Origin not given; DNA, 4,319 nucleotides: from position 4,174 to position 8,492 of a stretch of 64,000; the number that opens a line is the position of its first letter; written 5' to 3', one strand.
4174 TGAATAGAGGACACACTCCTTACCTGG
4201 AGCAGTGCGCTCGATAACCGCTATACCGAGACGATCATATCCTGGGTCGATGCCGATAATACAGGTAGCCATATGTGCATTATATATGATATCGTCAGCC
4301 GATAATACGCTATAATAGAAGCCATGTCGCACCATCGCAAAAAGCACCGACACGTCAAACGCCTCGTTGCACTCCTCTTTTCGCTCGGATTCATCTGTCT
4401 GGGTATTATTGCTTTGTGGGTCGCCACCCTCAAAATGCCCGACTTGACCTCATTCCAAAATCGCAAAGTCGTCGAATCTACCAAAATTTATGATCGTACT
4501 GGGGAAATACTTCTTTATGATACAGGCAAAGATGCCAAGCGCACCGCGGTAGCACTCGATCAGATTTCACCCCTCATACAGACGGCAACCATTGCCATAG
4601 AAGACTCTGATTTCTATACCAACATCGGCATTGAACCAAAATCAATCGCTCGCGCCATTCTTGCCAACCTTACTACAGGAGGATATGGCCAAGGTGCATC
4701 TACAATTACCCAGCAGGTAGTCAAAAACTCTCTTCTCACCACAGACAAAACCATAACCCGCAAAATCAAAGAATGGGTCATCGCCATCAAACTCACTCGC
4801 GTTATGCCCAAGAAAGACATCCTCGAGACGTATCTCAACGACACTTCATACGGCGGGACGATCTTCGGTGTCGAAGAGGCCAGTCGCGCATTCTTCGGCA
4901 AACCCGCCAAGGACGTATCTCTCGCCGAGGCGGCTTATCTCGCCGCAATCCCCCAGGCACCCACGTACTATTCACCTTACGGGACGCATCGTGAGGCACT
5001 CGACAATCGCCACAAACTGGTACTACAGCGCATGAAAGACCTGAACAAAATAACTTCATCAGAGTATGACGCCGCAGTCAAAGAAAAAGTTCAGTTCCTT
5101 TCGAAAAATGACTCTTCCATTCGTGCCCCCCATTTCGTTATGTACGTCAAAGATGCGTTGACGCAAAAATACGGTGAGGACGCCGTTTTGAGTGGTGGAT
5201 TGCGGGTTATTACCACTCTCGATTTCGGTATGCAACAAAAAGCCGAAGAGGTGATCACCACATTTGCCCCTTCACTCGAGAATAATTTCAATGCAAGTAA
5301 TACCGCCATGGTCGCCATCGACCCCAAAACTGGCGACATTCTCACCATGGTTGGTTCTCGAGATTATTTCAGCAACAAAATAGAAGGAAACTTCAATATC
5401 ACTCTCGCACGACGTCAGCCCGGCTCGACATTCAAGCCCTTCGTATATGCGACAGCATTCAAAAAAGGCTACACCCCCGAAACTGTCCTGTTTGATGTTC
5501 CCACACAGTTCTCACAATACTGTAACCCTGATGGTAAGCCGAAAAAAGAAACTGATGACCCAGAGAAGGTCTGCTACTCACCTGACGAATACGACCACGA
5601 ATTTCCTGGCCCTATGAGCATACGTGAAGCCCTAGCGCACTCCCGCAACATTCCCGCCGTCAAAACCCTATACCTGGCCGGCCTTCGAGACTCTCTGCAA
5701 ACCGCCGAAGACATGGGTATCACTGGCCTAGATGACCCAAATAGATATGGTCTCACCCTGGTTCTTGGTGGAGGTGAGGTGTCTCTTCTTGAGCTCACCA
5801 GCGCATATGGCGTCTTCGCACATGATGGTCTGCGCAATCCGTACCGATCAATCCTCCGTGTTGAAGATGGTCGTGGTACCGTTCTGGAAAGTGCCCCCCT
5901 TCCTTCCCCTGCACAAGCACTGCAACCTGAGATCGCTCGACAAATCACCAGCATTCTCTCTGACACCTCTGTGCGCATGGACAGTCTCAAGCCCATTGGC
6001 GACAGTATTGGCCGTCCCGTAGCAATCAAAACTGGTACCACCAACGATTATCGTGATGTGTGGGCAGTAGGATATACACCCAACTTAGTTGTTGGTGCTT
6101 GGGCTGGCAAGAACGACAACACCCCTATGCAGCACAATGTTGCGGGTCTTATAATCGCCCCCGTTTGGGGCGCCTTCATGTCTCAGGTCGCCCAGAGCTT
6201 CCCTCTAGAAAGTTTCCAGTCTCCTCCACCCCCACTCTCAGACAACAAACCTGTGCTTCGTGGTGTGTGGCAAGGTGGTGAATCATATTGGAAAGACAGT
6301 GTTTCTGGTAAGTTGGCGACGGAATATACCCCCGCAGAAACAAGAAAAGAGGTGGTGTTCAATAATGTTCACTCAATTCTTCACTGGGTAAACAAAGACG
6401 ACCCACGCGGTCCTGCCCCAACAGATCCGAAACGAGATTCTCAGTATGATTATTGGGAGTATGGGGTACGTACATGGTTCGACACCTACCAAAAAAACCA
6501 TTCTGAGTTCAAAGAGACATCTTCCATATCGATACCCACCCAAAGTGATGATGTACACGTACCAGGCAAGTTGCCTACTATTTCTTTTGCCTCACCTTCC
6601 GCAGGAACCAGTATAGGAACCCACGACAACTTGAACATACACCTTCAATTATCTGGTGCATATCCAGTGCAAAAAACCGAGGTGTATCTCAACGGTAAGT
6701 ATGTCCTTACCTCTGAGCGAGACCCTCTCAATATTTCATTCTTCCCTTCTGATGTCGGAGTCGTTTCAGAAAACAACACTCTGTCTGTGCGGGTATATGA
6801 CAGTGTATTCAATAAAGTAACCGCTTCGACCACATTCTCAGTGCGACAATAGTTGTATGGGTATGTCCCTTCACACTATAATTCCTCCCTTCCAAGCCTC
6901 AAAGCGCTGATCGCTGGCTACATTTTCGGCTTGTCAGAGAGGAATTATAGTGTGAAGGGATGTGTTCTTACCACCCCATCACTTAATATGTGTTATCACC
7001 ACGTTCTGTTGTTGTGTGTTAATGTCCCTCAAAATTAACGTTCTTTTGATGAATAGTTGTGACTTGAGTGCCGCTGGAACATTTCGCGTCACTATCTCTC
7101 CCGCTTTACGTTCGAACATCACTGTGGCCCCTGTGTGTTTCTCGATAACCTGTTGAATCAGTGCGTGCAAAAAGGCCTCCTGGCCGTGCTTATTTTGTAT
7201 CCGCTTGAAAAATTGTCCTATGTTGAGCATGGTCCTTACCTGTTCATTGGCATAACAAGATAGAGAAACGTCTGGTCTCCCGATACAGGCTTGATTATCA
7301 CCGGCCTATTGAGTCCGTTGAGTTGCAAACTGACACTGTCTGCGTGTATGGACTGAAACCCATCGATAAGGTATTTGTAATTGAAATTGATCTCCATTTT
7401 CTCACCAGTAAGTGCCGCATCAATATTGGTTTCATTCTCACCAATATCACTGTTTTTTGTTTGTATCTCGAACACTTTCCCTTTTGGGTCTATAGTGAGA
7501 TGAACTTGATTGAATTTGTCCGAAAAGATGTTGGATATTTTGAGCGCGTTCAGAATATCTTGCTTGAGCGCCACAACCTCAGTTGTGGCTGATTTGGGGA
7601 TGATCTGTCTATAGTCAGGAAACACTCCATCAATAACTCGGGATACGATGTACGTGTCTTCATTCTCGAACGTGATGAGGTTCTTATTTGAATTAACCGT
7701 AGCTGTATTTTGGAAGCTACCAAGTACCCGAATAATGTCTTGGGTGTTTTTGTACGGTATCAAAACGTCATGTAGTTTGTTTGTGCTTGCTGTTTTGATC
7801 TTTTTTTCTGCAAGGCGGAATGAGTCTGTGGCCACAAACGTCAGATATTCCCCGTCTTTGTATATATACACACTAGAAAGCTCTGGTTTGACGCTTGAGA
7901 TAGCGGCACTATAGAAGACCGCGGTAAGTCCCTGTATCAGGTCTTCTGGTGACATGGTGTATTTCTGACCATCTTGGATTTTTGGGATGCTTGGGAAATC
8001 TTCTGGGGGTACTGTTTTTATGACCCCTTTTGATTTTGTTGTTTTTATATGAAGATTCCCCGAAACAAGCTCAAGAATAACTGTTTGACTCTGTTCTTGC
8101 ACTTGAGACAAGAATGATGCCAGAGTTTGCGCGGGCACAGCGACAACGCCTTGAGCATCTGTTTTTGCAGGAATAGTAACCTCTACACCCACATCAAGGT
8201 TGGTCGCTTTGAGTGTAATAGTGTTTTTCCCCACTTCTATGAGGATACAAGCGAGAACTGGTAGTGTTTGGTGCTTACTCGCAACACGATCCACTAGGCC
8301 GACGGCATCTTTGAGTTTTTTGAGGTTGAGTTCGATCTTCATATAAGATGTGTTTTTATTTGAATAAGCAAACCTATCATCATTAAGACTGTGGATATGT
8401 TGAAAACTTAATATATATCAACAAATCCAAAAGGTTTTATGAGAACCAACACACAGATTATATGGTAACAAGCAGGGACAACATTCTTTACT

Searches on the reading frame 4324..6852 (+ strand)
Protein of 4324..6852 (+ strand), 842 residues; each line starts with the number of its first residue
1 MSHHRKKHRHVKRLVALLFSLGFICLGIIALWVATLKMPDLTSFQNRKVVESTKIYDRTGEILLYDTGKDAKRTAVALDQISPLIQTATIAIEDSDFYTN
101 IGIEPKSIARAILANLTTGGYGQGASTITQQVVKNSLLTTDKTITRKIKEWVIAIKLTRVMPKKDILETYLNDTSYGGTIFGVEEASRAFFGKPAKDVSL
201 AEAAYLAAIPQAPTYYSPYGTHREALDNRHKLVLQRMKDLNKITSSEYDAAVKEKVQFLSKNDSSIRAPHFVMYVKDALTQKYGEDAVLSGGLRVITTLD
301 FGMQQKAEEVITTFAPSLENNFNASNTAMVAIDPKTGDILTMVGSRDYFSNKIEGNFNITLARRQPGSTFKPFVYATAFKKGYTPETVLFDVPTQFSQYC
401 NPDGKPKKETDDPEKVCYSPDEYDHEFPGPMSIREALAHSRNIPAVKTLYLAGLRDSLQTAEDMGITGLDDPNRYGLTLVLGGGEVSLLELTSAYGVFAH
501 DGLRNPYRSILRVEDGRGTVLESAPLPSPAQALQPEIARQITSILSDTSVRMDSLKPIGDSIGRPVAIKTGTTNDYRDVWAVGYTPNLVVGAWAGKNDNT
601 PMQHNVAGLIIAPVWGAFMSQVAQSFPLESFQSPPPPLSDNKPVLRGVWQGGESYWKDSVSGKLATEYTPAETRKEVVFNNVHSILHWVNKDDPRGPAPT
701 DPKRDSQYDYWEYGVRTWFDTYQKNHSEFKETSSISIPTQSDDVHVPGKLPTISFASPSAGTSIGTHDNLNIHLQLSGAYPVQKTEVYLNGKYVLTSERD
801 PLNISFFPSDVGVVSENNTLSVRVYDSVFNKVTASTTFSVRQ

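Call 14: search_protein_families(library=pfam, proteins=[window:4324-6852:+])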
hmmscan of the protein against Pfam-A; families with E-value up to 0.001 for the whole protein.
window:4324-6852:+ (842 aa): 3 families
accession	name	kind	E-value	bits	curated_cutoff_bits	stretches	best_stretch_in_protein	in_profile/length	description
PF00912.28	Transgly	-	1.5e-58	197.6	27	1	67-238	8-178/178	Transglycosylase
PF00905.27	Transpeptidase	-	3.4e-21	76.2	22.1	1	328-586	2-266/299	Penicillin binding protein transpeptidase domain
PF17957.7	Big_7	-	2e-05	25.6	24.1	1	751-810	1-60/70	Bacterial Ig domain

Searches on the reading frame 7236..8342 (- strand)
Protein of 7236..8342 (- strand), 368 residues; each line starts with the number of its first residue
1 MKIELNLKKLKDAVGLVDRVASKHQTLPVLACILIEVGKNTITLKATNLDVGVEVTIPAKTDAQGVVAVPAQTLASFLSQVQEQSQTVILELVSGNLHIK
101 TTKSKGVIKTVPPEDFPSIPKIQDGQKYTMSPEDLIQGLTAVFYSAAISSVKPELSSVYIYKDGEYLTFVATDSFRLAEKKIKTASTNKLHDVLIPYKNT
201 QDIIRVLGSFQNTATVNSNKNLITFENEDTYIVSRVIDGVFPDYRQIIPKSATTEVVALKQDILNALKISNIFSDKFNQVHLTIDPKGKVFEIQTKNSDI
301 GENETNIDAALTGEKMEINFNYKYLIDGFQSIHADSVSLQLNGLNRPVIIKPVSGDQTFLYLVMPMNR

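Call 14: search_protein_families(library=pfam, proteins=[window:7236-8342:-])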
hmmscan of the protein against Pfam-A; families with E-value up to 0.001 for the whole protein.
window:7236-8342:- (368 aa): 3 families
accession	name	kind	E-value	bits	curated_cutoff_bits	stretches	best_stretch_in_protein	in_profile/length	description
PF02767.21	DNA_pol3_beta_2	-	9.5e-25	87.6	27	2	133-243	5-116/116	DNA polymerase III beta subunit, central domain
PF02768.20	DNA_pol3_beta_3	-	1.4e-24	86.7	27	1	245-366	1-120/121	DNA polymerase III beta subunit, C-terminal domain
PF00712.24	DNA_pol3_beta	-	3.8e-21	75.9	24.4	2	1-120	1-120/120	DNA polymerase III beta subunit, N-terminal domain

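Call 15: find_encoding_contigs(protein=window:7236-8342:-, flank=10000, max_places=10)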
Protein window:7236-8342:- (368 aa): 9 contigs read that carry it; 4 places shown.
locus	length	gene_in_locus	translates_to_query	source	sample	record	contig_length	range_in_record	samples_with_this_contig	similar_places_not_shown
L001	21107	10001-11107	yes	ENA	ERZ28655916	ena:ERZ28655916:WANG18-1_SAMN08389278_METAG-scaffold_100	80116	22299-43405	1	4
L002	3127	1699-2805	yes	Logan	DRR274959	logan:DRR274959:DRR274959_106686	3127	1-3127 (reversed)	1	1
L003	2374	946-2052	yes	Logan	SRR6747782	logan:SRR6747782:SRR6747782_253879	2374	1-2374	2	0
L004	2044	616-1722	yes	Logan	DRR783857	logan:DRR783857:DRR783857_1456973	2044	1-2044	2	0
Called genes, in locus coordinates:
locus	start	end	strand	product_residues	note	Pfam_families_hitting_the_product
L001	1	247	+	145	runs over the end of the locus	PF12666:PrgI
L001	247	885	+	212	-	PF26593:TraC-like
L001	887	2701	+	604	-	PF19044:P-loop_TraG, PF01935:DUF87 (weak), PF12846:AAA_10 (faint)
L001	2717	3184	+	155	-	-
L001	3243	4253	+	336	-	-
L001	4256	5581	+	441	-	PF18895:T4SS_pilin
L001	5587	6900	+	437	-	-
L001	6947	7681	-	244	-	PF02096:60KD_IMP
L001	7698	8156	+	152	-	-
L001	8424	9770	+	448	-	PF11638:DnaA_N, PF00308:Bac_DnaA, PF00004:AAA (faint), PF01695:IstB_IS21 (weak), PF13401:AAA_22 (faint), PF08299:Bac_DnaA_C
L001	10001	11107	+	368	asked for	PF00712:DNA_pol3_beta, PF02767:DNA_pol3_beta_2, PF02768:DNA_pol3_beta_3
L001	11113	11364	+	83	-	-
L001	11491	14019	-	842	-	PF00912:Transgly, PF00905:Transpeptidase, PF17957:Big_7 (faint)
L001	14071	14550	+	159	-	PF02075:RuvC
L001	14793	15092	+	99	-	-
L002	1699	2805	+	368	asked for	PF00712:DNA_pol3_beta, PF02767:DNA_pol3_beta_2, PF02768:DNA_pol3_beta_3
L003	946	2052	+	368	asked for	PF00712:DNA_pol3_beta, PF02767:DNA_pol3_beta_2, PF02768:DNA_pol3_beta_3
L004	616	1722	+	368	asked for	PF00712:DNA_pol3_beta, PF02767:DNA_pol3_beta_2, PF02768:DNA_pol3_beta_3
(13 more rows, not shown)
